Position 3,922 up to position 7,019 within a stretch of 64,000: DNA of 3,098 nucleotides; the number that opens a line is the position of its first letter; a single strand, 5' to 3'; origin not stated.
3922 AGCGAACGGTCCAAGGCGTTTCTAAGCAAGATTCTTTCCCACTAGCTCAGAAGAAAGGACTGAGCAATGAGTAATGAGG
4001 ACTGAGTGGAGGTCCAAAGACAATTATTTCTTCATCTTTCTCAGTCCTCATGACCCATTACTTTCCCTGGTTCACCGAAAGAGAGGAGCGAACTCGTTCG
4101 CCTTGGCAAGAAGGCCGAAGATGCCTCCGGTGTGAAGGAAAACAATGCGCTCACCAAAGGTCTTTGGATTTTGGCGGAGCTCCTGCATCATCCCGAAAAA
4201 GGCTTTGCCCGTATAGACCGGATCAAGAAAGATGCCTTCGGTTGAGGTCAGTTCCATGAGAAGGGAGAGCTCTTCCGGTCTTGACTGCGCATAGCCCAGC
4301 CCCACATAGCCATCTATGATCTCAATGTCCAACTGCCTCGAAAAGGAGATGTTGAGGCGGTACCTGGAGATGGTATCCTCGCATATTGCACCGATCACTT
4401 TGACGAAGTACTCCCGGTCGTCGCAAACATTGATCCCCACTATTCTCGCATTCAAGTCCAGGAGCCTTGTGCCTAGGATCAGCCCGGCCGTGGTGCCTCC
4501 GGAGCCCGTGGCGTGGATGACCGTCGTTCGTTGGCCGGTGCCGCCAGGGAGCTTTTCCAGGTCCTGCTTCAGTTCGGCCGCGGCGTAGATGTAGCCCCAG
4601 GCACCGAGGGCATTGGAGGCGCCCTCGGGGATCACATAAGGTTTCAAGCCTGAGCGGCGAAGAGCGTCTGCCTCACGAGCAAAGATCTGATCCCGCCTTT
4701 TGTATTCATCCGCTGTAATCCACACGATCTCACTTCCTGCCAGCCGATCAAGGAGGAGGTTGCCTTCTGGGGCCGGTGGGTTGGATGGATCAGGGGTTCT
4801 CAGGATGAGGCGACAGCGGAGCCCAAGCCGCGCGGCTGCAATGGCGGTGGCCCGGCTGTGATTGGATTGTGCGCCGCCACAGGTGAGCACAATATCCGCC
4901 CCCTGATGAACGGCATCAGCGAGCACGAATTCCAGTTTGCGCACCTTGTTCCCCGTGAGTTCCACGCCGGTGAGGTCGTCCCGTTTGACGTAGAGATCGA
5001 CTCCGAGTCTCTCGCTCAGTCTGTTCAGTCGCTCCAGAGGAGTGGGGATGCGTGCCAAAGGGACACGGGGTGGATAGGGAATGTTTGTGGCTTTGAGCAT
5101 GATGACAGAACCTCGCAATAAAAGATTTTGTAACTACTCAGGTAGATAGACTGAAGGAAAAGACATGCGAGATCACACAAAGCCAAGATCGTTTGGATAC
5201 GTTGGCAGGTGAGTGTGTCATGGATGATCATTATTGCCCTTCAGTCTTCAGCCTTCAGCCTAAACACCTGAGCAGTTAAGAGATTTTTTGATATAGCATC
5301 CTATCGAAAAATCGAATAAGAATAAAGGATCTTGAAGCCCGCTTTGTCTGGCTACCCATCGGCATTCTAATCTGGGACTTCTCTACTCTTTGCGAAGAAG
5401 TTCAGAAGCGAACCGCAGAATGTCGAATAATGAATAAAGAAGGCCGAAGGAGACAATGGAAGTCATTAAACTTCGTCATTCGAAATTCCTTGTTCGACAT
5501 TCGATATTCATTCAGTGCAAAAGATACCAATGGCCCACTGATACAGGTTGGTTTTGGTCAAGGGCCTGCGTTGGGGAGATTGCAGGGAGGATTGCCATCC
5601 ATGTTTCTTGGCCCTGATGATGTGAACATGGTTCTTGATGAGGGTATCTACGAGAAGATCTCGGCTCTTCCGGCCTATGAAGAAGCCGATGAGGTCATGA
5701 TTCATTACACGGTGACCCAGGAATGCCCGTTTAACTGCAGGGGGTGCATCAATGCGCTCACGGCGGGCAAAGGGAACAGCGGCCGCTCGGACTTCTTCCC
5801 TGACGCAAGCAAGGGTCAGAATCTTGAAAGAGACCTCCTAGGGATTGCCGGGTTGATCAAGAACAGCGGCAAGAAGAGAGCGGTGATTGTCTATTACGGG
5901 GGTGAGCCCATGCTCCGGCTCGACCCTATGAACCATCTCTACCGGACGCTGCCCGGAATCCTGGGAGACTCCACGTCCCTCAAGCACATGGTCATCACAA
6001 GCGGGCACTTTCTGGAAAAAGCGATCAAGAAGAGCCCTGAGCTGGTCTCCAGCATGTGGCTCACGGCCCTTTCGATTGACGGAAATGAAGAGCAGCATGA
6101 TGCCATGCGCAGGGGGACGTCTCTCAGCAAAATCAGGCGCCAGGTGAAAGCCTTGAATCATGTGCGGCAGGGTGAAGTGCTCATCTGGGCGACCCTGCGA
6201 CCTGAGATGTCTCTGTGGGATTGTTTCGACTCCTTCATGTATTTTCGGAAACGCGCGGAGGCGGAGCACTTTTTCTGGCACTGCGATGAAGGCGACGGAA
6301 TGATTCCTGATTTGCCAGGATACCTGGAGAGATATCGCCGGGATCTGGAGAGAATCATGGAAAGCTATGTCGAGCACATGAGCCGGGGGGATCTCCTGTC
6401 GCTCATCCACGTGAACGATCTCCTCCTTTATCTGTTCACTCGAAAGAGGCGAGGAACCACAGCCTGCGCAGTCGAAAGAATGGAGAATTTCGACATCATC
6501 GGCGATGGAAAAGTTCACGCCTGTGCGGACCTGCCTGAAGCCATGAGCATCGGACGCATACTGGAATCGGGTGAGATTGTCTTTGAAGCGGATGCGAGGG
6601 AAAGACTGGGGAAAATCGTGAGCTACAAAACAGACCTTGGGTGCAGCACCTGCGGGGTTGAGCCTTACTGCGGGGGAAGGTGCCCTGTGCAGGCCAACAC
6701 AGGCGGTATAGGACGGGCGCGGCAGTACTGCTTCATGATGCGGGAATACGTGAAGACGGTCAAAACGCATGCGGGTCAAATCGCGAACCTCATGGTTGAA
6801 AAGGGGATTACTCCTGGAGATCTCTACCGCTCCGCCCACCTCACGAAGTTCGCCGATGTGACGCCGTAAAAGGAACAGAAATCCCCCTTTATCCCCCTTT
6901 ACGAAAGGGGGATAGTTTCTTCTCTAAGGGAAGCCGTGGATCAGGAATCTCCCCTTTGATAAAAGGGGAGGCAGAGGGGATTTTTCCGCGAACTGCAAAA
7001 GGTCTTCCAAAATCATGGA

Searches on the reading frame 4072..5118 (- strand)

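Call 32: search_protein_families(library=ncbifam, proteins=[window:4072-5118:-], max_evalue=0.00001)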
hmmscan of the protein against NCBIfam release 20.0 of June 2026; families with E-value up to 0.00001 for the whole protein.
window:4072-5118:- (348 aa): 13 families
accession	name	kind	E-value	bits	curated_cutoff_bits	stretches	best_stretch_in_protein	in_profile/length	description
TIGR01275.1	ACC_deam_rel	subfamily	6.7e-97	324.6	289.4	1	21-341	3-319/321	pyridoxal phosphate-dependent enzymes, D-cysteine desulfhydrase family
NF052482.1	sulfolyase_CuyA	equivalog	6.7e-87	291.4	450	1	17-343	7-331/332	D-cysteate sulfo-lyase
NF052537.1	CoM_syn_XcbE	exception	2.3e-73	247.2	450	1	16-336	6-320/322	coenzyme M biosynthesis enzyme XcbE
NF010646.0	PRK14045.1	equivalog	1.3e-67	228.4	550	1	17-342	13-324/329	1-aminocyclopropane-1-carboxylate deaminase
NF003030.0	PRK03910.1-3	equivalog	2.7e-67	227.3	429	1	16-340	13-332/338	D-cysteine desulfhydrase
NF003032.0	PRK03910.1-5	equivalog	2.4e-65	220.9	469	1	13-338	7-325/330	D-cysteine desulfhydrase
NF003029.0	PRK03910.1-1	equivalog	2.7e-59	201.2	610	1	16-338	9-323/328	D-cysteine desulfhydrase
TIGR01274.1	ACC_deam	equivalog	6e-48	163.7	392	1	17-339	6-330/337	1-aminocyclopropane-1-carboxylate deaminase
NF006390.0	PRK08639.1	equivalog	1.9e-06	27.1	421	1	25-229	25-210/418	threonine ammonia-lyase IlvA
TIGR01124.1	ilvA_2Cterm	equivalog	4.9e-06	25.4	411.3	1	22-108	14-97/499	threonine ammonia-lyase, biosynthetic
TIGR00263.1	trpB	equivalog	6.8e-06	25.4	392.45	0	25-110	50-133/385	tryptophan synthase subunit beta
NF010376.0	PRK13803.1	equivalog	7.6e-06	25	819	0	25-137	260-366/600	bifunctional phosphoribosylanthranilate isomerase/tryptophan synthase subunit beta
TIGR02079.1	THD1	equivalog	7.6e-06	24.9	440.55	0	25-111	16-99/410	threonine ammonia-lyase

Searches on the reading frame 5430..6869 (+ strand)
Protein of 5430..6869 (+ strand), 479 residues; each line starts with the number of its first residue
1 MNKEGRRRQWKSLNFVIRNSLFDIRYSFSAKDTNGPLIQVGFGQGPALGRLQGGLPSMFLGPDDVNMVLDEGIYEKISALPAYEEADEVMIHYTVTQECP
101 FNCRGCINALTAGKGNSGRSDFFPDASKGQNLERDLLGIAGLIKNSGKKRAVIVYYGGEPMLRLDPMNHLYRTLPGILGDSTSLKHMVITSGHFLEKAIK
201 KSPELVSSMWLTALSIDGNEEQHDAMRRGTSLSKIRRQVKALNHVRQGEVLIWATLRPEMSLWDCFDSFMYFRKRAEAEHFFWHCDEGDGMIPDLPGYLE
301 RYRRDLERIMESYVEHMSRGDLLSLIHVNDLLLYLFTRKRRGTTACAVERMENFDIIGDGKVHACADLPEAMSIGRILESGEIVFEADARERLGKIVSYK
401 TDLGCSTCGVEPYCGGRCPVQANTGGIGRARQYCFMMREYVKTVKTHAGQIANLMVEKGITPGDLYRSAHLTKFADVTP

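Call 32: search_protein_families(library=ncbifam, proteins=[window:5430-6869:+], max_evalue=0.00001)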
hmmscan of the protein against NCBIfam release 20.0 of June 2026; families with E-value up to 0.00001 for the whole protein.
window:5430-6869:+ (479 aa): 13 families
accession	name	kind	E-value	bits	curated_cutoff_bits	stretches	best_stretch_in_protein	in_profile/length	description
TIGR04084.1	rSAM_AF0577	subfamily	2.1e-16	59.8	225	1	148-467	41-336/347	TIGR04084 family radical SAM/SPASM domain-containing protein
NF047865.1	rSAM_PapB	equivalog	2.2e-11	43.6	340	1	139-420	42-318/330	PapB family radical SAM/SPASM ranthipeptide maturase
TIGR03978.1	rSAM_paired_1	equivalog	5.6e-08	32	370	0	140-246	123-228/466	His-Xaa-Ser system radical SAM maturase HxsB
TIGR04085.1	rSAM_more_4Fe4S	domain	7.1e-08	32.8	27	1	346-429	1-87/93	SPASM domain-containing protein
TIGR03942.1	sulfatase_rSAM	equivalog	9.7e-07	28.2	349.45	0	140-246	44-149/363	anaerobic sulfatase maturase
NF045574.1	sacti_mat_StsB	exception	1e-06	27.9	625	0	151-244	143-230/466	StsB family radical SAM/SPASM domain sactipeptide maturase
TIGR04068.1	rSAM_ocin_clost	equivalog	2.4e-06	26.7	500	1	82-228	77-213/462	Cys-rich peptide radical SAM maturase CcpM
NF041707.1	rSAM_YhhB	equivalog_domain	2.6e-06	26.6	445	1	144-274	53-184/369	cyclophane-forming radical SAM/SPASM peptide maturase YhhB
TIGR04463.1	rSAM_vs_C_rich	equivalog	2.8e-06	26.4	525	0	139-228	118-209/438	TIGR04463 family radical SAM/SPASM RiPP maturase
TIGR04136.1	rSAM_FibroRumin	equivalog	3.5e-06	26.1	400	0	144-245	147-250/458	FibroRumin system radical SAM peptide maturase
TIGR04082.1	rSAM_for_selen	equivalog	4e-06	25.9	350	0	86-425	196-504/516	thio(seleno)oxazole modification radical SAM maturase SbtM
TIGR04064.1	rSAM_nif11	equivalog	4.4e-06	25.7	518.7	0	84-228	73-206/459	nif11-like peptide radical SAM maturase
NF038283.1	viperin_w_prok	equivalog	5.7e-06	25.7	180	1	90-230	3-129/281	viperin family antiviral radical SAM protein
